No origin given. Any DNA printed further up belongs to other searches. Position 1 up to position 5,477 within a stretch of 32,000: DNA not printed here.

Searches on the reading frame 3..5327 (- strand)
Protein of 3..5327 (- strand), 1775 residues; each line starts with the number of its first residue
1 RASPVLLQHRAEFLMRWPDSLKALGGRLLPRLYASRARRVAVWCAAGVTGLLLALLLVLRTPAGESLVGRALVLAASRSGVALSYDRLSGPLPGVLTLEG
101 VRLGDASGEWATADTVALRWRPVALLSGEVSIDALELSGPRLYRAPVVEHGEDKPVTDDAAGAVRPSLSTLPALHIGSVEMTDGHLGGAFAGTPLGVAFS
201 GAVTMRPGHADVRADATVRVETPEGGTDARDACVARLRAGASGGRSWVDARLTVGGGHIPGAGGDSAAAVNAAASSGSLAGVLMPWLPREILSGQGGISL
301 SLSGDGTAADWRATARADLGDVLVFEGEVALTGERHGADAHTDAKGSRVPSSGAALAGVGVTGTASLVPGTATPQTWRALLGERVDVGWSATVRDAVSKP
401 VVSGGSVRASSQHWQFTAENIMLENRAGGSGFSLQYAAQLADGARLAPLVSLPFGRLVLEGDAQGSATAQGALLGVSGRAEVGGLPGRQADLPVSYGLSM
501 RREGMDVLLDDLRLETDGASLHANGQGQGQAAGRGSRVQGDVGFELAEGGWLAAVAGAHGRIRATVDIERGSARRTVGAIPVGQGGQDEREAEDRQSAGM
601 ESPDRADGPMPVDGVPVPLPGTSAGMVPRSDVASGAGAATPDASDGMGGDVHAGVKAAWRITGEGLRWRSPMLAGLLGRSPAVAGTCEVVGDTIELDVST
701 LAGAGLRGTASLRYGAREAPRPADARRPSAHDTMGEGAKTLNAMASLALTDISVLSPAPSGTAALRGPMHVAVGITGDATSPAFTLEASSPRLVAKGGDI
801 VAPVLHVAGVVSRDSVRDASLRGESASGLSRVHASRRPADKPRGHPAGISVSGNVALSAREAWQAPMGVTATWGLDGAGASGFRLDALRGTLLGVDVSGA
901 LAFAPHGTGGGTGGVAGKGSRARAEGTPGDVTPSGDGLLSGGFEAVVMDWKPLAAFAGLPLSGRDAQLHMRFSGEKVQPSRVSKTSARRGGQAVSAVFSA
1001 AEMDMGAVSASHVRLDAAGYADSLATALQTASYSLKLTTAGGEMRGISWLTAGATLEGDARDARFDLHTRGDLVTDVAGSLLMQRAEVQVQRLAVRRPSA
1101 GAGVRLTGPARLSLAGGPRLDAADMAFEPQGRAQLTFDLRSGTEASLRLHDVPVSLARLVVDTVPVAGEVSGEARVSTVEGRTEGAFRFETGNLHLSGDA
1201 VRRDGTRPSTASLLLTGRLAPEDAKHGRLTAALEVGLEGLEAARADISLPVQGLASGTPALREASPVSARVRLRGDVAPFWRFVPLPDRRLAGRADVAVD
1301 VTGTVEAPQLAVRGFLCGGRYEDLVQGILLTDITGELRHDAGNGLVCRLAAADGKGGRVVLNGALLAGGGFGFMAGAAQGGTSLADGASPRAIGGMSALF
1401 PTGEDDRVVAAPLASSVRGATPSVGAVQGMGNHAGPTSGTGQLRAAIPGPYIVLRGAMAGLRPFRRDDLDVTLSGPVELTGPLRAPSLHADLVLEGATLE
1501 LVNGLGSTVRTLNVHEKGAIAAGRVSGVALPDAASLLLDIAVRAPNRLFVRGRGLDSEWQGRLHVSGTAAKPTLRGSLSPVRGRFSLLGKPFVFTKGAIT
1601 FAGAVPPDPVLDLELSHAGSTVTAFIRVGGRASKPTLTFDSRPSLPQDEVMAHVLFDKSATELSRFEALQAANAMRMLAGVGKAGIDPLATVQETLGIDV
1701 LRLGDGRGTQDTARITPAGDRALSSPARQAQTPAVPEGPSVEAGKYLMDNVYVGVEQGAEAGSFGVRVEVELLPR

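Call 75: search_protein_families(library=pfam, proteins=[window:3-5327:-], max_evalue=0.001)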
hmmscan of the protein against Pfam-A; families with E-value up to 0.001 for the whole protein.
window:3-5327:- (1775 aa): 1 family
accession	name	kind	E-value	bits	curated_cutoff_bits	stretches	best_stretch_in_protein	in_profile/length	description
PF04357.19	TamB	-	1.5e-49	169.7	22.4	1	1434-1774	10-357/381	TamB, inner membrane protein subunit of TAM complex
